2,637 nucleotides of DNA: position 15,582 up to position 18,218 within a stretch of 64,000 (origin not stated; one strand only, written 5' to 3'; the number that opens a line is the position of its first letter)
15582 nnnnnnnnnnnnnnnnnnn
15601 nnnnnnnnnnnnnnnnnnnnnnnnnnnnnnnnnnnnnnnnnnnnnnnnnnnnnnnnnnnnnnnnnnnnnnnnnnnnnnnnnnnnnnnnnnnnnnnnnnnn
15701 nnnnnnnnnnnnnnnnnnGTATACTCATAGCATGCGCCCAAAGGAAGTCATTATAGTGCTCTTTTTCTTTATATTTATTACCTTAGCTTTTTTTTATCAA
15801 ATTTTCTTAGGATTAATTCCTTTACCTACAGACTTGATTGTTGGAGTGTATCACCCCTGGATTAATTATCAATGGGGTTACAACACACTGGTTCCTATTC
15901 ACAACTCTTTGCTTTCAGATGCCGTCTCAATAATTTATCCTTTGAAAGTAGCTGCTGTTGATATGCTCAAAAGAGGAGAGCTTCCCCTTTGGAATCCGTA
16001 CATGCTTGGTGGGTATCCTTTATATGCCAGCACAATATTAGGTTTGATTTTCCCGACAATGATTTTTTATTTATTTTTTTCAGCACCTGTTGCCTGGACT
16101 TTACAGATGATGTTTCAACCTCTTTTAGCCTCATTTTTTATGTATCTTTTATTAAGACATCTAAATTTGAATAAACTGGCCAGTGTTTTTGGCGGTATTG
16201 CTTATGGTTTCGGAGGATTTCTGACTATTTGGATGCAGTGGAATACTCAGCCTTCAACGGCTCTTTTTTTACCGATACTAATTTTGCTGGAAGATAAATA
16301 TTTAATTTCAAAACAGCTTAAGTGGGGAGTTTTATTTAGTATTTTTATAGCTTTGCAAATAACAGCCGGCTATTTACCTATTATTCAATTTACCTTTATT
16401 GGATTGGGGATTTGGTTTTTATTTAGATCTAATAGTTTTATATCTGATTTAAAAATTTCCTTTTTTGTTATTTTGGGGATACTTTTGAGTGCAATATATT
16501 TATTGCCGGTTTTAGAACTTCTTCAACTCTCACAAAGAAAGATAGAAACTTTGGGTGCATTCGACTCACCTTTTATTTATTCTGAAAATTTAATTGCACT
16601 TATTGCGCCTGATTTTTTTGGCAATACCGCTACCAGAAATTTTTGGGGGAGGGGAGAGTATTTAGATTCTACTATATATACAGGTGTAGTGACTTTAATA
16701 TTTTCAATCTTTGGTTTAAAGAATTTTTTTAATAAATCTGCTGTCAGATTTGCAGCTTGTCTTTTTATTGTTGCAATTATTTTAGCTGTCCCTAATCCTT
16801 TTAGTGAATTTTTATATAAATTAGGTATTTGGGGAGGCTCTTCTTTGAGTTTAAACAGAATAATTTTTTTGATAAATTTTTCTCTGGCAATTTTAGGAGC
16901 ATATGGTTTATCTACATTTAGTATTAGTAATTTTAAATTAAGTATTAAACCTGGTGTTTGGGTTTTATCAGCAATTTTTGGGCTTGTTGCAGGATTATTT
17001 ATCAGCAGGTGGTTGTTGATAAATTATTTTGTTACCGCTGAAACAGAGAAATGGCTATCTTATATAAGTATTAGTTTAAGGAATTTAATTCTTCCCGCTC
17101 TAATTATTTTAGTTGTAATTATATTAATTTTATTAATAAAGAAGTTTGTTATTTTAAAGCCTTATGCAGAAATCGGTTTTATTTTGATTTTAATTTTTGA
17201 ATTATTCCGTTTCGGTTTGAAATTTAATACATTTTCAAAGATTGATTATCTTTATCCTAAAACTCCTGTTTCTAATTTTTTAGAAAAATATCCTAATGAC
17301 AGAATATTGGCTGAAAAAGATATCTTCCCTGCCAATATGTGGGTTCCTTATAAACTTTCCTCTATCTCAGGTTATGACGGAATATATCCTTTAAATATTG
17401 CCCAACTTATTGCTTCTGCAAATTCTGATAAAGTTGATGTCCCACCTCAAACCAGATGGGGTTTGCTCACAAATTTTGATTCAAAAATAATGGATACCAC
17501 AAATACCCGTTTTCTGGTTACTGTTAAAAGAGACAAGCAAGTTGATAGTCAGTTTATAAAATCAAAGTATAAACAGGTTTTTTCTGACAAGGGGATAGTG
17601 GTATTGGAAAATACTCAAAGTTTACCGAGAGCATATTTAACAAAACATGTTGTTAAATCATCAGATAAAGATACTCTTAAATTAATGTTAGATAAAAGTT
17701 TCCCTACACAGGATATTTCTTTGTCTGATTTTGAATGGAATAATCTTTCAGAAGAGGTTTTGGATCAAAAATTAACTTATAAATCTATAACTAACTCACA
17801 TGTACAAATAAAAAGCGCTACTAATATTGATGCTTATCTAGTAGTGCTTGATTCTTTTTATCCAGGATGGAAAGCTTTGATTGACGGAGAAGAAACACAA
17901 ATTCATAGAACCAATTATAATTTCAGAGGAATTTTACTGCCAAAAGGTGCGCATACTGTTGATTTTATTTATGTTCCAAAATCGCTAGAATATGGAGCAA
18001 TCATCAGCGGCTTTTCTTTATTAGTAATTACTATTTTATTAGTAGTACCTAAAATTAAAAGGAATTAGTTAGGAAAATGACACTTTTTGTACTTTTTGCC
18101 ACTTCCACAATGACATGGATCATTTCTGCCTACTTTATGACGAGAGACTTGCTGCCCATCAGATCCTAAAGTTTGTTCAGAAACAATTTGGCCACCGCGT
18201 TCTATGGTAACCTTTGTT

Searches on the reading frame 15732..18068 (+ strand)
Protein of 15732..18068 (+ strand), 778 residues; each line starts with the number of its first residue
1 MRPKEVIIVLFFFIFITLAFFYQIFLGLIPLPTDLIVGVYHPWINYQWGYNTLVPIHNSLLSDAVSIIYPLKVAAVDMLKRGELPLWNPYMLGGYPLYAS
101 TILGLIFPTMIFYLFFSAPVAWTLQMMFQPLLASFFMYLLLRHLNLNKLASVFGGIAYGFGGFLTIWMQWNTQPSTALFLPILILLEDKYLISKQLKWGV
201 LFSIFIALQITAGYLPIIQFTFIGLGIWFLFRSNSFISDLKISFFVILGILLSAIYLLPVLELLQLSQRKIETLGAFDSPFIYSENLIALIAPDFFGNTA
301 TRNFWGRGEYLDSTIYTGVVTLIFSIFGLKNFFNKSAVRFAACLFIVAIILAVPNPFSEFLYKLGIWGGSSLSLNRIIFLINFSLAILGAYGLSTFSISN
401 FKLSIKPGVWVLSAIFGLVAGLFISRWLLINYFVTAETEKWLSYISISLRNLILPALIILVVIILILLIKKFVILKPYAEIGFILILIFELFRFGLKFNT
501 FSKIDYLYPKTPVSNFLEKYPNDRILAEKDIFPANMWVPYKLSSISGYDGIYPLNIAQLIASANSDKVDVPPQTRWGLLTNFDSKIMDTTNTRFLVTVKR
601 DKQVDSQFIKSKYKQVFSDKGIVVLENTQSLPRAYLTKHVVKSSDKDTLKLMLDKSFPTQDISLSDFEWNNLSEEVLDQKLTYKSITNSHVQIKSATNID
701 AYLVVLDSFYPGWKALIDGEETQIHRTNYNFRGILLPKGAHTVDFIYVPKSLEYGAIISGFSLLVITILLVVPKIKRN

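Call 3: search_protein_families(library=pfam, proteins=[window:15732-18068:+], max_evalue=0.01)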
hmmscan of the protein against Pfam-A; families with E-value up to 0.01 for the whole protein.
window:15732-18068:+ (778 aa): 1 family
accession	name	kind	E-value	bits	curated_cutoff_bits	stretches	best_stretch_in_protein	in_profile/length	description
PF09586.16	YfhO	-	1.7e-10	40.4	28.5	1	645-759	713-835/835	Bacterial membrane protein YfhO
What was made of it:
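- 15732..18068 (+): Protein E, 778 aa. A bona fide YfhO-family GT-C and only a distant relative of A-D. PF09586 40.4 bits, above the 28.5 cut-off (call 3).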

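Call 4: search_protein_families(library=ncbifam, proteins=[window:15732-18068:+], max_evalue=0.01)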
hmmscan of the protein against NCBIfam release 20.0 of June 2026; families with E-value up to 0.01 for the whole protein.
window:15732-18068:+ (778 aa): 1 family
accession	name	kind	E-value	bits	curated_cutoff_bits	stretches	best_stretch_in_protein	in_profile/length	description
NF047590.1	GlcsyltransPgfM2Strep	equivalog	7.2e-09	34.4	1500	1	649-769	752-876/884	glycosyltransferase PgfM2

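Call 46: find_homologous_proteins(query=window:15732-18068:+, max_evalue=0.001)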
Query window:15732-18068:+ (778 aa): 533 proteins with E <= 0.001 among 8000 candidates; the best 120 are listed.
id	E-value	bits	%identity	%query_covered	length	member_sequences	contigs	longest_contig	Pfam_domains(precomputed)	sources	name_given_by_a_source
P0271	0.0e+0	1710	100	100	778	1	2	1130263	PF09586.17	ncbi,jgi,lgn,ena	ncbi:MAG: YfhO family protein [Microgenomates group bacterium]|jgi:hypothetical protein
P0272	0.0e+0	1326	74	100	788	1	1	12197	PF09586.17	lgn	-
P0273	0.0e+0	1243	69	100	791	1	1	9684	PF09586.17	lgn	-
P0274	0.0e+0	1185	68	97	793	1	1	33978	PF09586.17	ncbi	ncbi:MAG: YfhO family protein [Candidatus Daviesbacteria bacterium]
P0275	0.0e+0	1149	65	100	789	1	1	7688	PF09586.17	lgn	-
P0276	0.0e+0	1119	65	100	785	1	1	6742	PF09586.17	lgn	-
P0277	0.0e+0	1104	62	100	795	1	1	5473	PF09586.17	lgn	-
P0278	0.0e+0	1094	63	100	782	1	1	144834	PF09586.17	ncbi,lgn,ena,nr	ncbi:MAG: Uncharacterized protein G01um10147_100 [Microgenomates group bacterium Gr01-1014_7]|nr:MAG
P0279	0.0e+0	1083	62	99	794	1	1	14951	PF09586.17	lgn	-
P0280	0.0e+0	1081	62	100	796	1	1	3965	PF09586.17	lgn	-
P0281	0.0e+0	1072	61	99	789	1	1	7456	PF09586.17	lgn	-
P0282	0.0e+0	1070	61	100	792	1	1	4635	PF09586.17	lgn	-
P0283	0.0e+0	1068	61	94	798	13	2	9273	PF09586.17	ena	-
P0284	0.0e+0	1058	61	99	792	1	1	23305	PF09586.17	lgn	-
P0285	0.0e+0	1053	61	97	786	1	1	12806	PF09586.17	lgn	-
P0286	0.0e+0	1052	61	97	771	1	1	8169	PF09586.17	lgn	-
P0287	0.0e+0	1052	61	98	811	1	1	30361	PF09586.17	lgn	-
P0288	0.0e+0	1047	61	98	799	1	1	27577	PF09586.17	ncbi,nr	ncbi:MAG: YfhO family protein [Candidatus Daviesbacteria bacterium]|nr:YfhO family protein [Candidat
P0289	0.0e+0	1047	61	97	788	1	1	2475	PF09586.17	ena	-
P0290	0.0e+0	1046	61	98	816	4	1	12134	PF09586.17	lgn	-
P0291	0.0e+0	1045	61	99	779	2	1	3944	PF09586.17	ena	-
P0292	0.0e+0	1034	60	99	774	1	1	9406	PF09586.17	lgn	-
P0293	0.0e+0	1032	60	99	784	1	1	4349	PF09586.17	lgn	-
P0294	0.0e+0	1031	60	100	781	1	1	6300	PF09586.17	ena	-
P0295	0.0e+0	1024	59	99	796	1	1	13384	PF09586.17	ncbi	-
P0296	0.0e+0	1023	60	98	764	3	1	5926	PF09586.17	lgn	-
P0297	0.0e+0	1021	61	98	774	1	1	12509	PF09586.17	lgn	-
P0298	0.0e+0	1011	61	96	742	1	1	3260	PF09586.17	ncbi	-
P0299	8.6e-298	1008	59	97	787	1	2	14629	PF09586.17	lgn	-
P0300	1.0e-297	1008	60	99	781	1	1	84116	PF09586.17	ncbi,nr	ncbi:YfhO family protein [Candidatus Microgenomates bacterium]|nr:YfhO family protein [Candidatus Mi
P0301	5.1e-297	1006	59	100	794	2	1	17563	PF09586.17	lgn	-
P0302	2.3e-293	994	58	97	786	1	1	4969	PF09586.17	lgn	-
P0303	7.7e-291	985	57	99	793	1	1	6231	PF09586.17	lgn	-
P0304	4.1e-290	983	58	100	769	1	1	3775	PF09586.17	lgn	-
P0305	5.9e-289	979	56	100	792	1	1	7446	PF09586.17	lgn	-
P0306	2.1e-280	951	56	98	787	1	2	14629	PF09586.17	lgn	-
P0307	5.7e-275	933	55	98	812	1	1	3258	PF09586.17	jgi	-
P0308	3.9e-273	927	53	100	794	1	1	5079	PF09586.17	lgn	-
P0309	6.1e-271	920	53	100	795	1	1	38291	PF09586.17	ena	-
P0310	1.1e-269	915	52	99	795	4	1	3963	PF09586.17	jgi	-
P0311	1.5e-268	912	53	100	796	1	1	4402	PF09586.17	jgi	jgi:hypothetical protein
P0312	4.4e-268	910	53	99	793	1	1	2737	PF09586.17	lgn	-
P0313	2.8e-267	907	52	100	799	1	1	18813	PF09586.17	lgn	-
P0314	2.8e-266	904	52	100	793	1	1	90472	PF09586.17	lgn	-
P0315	2.9e-266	904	52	100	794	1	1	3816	PF09586.17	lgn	-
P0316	9.0e-266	903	52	99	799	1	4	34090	PF09586.17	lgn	-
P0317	1.3e-265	902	53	99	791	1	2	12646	PF09586.17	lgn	-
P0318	8.2e-264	896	52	99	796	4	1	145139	PF09586.17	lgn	-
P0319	3.9e-263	894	52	98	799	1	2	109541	PF09586.17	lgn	-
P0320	5.6e-258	877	51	100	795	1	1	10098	PF09586.17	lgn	-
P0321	1.5e-257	875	50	100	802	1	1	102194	PF09586.17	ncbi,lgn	-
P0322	5.3e-252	857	50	99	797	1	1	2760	PF09586.17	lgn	-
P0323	2.6e-247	841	51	99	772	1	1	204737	PF09586.17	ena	-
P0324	6.0e-234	797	57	81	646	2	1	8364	PF09586.17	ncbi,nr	ncbi:YfhO family protein [Candidatus Daviesbacteria bacterium]|nr:YfhO family protein [Candidatus Da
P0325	1.2e-228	780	48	97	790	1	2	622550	PF09586.17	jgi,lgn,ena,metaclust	metaclust:\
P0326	1.0e-213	730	46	97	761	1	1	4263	PF09586.17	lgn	-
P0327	4.6e-210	718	45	100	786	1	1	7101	PF09586.17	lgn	-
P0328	1.2e-208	714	46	98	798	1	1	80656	PF09586.17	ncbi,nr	ncbi:YfhO family protein [Candidatus Daviesbacteria bacterium]|nr:YfhO family protein [Candidatus Da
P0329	2.6e-205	703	44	95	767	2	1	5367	PF09586.17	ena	-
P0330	7.7e-205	701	47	97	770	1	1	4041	PF09586.17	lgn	-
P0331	3.1e-203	696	44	94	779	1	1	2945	PF09586.17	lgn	-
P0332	5.1e-199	682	46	98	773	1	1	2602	PF09586.17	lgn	-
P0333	6.1e-198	678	44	94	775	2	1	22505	PF09586.17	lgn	-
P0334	9.4e-196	671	44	94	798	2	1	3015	PF09586.17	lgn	-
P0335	3.4e-193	663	44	97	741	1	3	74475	PF09586.17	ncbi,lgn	-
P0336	5.5e-186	639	42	98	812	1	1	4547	PF09586.17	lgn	-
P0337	3.9e-185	636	41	96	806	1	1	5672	PF09586.17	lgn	-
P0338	4.3e-183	629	43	95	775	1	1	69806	PF09586.17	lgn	-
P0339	1.7e-175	604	41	98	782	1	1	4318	PF09586.17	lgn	-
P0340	8.4e-159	549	39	98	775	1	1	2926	PF09586.17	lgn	-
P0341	1.4e-152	528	37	96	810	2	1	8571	PF09586.17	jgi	-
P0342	3.6e-152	527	36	99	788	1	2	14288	PF09586.17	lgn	-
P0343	2.3e-150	521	37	98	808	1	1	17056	PF09586.17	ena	-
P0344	6.6e-150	519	38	98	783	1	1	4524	PF09586.17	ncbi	-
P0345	7.6e-150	519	37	98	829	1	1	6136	PF09586.17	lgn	-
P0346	9.9e-150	519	38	99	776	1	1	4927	PF09586.17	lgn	-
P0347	1.4e-149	518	37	97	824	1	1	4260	PF09586.17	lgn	-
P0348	5.2e-149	516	38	95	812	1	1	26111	PF09586.17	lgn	-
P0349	3.0e-148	514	38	98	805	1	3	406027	PF09586.17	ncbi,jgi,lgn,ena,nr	ncbi:MAG TPA: YfhO family protein [Patescibacteria group bacterium]|nr:YfhO family protein [Patescib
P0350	3.7e-148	514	38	97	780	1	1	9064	PF09586.17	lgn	-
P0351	3.8e-148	514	36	99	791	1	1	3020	PF09586.17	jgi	jgi:uncharacterized membrane protein YfhO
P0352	1.3e-147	512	37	98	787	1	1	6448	PF09586.17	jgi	jgi:hypothetical protein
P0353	2.0e-147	511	38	96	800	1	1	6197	PF09586.17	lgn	-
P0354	4.4e-147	510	36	98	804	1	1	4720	PF09586.17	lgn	-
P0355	5.3e-147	510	39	98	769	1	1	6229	PF09586.17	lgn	-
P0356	9.2e-147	509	37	99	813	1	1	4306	PF19510.6,PF09586.17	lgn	-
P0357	3.1e-146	507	38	98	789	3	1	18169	PF09586.17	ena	-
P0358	3.7e-146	507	38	96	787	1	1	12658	PF09586.17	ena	-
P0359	1.3e-145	505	37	97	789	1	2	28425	PF09586.17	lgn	-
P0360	1.5e-144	502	36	98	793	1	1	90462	PF09586.17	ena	-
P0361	3.8e-143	497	35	99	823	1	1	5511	PF09586.17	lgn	-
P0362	3.9e-143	497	35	97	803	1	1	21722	PF09586.17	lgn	-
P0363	1.4e-142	495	36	99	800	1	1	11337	PF09586.17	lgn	-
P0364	2.6e-142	494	38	97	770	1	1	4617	PF09586.17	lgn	-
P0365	6.1e-142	493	37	98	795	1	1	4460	PF09586.17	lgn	-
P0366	8.5e-142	493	37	98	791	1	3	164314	PF09586.17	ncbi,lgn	-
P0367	1.0e-141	492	35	98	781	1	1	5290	PF09586.17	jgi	jgi:uncharacterized membrane protein YfhO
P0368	1.7e-141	492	37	95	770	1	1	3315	PF09586.17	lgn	-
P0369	7.2e-141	489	36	97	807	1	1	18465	PF09586.17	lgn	-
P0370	9.8e-141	489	36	95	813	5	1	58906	PF09586.17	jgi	-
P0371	2.6e-140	488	36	98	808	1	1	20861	PF09586.17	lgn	-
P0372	4.6e-138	480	35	98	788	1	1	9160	PF09586.17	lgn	-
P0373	5.1e-138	480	35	98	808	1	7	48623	PF09586.17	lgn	-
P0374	8.1e-138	479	35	95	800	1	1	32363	PF09586.17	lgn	-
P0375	9.3e-138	479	34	97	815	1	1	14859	PF09586.17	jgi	-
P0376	1.0e-137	479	35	97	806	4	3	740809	PF09586.17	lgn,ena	-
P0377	2.3e-137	478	36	96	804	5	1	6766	PF09586.17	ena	-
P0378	2.1e-136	475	36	96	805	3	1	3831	PF09586.17,PF24677.2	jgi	-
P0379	3.5e-136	474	37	98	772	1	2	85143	PF09586.17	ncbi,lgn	-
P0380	5.3e-136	473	36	96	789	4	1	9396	PF09586.17,PF24677.2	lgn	-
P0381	7.0e-136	473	38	96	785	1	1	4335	PF09586.17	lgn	-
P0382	1.6e-135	472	36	97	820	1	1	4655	PF09586.17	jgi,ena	-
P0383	2.0e-135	471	36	95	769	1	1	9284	PF09586.17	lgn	-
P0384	2.6e-135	471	33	98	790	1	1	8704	PF09586.17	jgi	-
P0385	3.0e-135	471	37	96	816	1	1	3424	PF09586.17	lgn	-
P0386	4.6e-135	470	34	97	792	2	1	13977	PF09586.17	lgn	-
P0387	9.0e-135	469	36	96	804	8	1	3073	PF09586.17,PF24677.2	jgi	-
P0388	1.0e-133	466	37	97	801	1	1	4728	PF09586.17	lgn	-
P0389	7.2e-133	463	36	97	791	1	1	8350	PF09586.17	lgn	-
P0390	9.5e-133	463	35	97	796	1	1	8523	PF09586.17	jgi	-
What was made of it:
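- Checked: The protein at 15732 is a genuine YfhO-family protein (PF09586 at 40.4 bits, above the 28.5 cut-off; all listed homologues carry PF09586; calls 3, 46).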
